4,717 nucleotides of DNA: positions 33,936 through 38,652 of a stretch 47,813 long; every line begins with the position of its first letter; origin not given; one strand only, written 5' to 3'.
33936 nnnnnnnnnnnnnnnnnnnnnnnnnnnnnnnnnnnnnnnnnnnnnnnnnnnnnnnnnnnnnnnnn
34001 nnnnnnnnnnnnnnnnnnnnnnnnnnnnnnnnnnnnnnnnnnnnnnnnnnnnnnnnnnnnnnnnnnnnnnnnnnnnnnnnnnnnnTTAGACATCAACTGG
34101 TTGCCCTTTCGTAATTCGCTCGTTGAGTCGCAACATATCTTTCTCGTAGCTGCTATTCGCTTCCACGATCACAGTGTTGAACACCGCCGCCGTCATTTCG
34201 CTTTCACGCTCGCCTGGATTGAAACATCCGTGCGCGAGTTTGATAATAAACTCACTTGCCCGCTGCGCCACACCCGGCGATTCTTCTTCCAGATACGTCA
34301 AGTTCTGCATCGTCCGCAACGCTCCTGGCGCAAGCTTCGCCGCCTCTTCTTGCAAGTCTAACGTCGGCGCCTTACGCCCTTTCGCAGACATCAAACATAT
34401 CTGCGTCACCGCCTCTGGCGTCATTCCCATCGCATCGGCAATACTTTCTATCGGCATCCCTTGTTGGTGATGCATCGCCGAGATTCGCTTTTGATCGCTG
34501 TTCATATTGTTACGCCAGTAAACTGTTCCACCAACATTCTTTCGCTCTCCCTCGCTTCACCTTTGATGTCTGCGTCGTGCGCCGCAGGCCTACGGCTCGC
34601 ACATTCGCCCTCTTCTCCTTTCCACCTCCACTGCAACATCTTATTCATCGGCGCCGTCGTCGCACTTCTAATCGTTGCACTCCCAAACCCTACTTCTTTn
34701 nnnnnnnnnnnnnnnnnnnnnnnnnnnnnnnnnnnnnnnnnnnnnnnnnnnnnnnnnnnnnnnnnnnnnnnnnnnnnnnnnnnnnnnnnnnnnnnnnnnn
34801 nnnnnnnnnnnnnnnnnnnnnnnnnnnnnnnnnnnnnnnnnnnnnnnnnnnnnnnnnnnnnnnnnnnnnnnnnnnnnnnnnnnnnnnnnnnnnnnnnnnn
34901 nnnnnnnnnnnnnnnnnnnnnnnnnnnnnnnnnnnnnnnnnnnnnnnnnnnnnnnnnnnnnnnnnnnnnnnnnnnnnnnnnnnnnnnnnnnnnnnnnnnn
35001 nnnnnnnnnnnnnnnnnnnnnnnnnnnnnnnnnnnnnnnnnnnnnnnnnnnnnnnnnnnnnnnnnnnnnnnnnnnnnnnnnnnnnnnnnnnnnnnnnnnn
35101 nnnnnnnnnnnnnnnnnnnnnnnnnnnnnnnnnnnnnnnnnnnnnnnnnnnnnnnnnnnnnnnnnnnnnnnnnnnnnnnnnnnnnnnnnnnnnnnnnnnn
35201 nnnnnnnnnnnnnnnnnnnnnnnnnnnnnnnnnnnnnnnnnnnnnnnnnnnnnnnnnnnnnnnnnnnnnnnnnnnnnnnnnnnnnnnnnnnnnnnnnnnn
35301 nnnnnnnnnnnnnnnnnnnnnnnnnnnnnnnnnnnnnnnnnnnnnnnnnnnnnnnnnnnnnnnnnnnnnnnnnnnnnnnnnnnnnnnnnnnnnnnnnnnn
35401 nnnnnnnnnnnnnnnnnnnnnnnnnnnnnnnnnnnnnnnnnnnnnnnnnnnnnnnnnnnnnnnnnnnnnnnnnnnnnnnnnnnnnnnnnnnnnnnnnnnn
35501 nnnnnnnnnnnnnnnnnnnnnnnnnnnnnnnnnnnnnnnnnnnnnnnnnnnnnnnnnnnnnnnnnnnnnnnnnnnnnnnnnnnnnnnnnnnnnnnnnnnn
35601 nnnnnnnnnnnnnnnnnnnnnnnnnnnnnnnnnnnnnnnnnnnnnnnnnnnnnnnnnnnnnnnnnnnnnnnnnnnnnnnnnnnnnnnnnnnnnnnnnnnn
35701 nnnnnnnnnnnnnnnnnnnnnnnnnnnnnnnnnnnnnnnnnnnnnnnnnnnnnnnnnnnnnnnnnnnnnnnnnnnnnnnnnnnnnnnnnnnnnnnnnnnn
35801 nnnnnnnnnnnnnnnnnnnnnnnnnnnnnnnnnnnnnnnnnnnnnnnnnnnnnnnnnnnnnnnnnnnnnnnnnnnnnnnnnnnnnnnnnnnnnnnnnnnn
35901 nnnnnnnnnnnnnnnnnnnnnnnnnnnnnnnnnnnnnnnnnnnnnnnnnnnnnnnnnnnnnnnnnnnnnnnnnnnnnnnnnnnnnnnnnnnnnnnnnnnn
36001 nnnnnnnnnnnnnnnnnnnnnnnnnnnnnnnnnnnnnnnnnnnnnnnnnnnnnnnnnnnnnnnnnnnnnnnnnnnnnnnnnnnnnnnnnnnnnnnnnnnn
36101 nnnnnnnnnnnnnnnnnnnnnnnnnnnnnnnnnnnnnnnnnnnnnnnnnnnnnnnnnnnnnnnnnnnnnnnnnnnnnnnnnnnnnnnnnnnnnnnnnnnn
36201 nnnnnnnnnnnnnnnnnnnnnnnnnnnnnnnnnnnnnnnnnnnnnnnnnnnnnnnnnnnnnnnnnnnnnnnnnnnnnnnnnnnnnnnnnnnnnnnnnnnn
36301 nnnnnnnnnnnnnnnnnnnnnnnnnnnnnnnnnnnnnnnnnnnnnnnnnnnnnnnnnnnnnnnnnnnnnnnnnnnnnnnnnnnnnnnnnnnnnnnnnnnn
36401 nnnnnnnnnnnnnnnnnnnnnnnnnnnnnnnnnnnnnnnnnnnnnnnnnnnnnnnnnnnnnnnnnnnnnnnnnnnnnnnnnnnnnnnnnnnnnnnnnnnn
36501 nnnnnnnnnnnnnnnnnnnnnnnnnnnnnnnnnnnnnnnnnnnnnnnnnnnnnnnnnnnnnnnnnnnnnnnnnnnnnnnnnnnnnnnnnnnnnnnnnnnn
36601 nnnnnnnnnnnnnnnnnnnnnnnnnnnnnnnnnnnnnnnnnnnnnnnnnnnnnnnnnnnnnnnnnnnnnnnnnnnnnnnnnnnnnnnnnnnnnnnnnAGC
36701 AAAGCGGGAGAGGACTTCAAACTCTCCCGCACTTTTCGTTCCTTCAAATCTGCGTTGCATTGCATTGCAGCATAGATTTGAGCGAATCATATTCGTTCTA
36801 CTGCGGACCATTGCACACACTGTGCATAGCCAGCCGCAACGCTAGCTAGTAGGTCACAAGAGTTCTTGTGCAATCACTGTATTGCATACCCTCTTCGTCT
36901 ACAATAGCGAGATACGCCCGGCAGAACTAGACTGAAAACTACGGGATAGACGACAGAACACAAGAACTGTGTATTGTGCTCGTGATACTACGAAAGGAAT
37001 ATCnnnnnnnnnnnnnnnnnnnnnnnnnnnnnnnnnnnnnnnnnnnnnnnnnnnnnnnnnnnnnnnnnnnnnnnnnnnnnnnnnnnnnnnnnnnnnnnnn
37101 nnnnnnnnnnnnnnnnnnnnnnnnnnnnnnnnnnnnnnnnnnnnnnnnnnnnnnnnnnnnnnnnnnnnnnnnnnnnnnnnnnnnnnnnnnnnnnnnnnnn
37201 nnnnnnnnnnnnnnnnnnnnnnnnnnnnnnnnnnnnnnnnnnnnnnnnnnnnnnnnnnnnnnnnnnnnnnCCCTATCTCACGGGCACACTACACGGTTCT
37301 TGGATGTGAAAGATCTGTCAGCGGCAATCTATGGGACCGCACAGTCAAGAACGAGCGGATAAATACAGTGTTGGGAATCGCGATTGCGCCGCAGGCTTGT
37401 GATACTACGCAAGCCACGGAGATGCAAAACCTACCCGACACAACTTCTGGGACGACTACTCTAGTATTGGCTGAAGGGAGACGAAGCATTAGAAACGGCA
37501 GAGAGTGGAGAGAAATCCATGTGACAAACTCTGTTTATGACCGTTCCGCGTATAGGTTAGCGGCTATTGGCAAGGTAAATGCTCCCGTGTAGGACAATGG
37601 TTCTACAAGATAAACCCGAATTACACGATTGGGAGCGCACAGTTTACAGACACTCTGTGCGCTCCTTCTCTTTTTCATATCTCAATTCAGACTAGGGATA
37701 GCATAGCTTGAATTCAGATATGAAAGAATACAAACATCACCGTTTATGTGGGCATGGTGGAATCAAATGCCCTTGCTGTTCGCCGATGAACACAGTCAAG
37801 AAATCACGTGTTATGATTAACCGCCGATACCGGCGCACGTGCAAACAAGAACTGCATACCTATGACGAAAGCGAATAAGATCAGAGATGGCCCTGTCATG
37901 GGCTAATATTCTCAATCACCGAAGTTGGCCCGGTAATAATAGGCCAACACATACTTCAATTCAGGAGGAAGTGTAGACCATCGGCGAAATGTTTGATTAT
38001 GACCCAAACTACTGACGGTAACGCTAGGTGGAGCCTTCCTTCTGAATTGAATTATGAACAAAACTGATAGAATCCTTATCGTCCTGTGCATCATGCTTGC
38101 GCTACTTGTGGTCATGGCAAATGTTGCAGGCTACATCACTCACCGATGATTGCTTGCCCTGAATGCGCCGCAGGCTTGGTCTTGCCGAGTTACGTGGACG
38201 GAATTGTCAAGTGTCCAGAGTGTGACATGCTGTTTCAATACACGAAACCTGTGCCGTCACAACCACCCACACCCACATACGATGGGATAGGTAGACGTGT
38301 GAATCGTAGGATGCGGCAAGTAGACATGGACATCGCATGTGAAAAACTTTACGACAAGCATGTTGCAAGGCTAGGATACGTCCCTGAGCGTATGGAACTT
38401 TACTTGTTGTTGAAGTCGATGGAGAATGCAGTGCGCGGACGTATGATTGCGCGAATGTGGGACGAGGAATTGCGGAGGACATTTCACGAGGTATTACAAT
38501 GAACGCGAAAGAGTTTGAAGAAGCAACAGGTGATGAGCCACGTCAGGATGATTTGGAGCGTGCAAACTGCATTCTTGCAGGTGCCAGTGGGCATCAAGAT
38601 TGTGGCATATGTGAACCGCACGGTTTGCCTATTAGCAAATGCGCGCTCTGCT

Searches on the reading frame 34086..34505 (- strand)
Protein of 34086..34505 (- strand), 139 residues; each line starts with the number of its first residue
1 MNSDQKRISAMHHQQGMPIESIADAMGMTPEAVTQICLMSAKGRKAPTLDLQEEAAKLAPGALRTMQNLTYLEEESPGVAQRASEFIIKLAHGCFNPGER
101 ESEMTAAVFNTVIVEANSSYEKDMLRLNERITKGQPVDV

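Call 5: search_protein_families(library=pfam, proteins=[window:34086-34505:-], max_evalue=0.01)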
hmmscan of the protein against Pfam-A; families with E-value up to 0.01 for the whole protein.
window:34086-34505:- (139 aa): 0 families

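Call 7: search_protein_families(library=phrogs, proteins=[window:34086-34505:-], max_evalue=0.001)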
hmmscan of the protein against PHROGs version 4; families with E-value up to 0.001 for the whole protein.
window:34086-34505:- (139 aa): 0 families

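Call 83: search_protein_families(library=pfam, proteins=[window:34086-34505:-], max_evalue=5)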
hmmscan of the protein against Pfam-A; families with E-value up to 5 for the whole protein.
window:34086-34505:- (139 aa): 5 families
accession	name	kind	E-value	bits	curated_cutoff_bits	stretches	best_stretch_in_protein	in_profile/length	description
PF08281.18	Sigma70_r4_2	-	0.022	14.8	25.7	1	4-33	14-43/54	Sigma-70, region 4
PF02796.21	HTH_7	-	0.13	12.9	23.8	1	4-31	10-36/45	Helix-turn-helix domain of resolvase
PF13384.12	HTH_23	-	0.13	12.6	24.6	1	11-35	12-36/50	Homeodomain-like domain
PF01381.28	HTH_3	-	0.17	12.4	23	1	14-37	7-30/55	Helix-turn-helix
PF14493.12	HTH_40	-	0.21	12.3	27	1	7-34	3-30/89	Helix-turn-helix domain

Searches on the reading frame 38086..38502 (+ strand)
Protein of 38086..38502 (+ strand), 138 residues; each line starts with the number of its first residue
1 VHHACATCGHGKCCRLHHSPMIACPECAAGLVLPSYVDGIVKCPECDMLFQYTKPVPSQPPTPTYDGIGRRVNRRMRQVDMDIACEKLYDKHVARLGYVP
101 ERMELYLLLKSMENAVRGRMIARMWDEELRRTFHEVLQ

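Call 71: search_protein_families(library=pfam, proteins=[window:38086-38502:+], max_evalue=10)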
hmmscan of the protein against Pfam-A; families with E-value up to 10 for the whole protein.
window:38086-38502:+ (138 aa): 9 families
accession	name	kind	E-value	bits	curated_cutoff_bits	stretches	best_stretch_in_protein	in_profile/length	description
PF21344.3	Zn_ribbon_LysW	-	0.058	13.5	27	1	23-46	2-27/46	Alpha-aminoadipate carrier protein LysW-like, globular domain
PF25214.1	HVO_B0008_N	-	0.11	12.8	27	1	40-55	1-16/38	HVO_B0008 N-terminal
PF16275.10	SF1-HH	-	0.14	13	29.3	1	58-80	64-86/114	Splicing factor 1 helix-hairpin domain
PF13248.11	Zn_ribbon_3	-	0.2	11.6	27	1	20-32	1-12/26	zinc-ribbon domain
PF13878.12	zf-C2H2_3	-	0.53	10.6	27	1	40-53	13-26/40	zinc-finger of acetyl-transferase ESCO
PF14569.12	zf-UDP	-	0.56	10.7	27.1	1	3-57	9-67/78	Zinc-binding RING-finger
PF22191.2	IBR_1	-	2.6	8.5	27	1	41-54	4-17/47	IBR domain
PF23499.1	YnfU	-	4.2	7.8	27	0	5-28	22-45/49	YnfU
PF13717.11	Zn_ribbon_4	-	8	6.9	30.3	0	22-29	3-10/36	zinc-ribbon domain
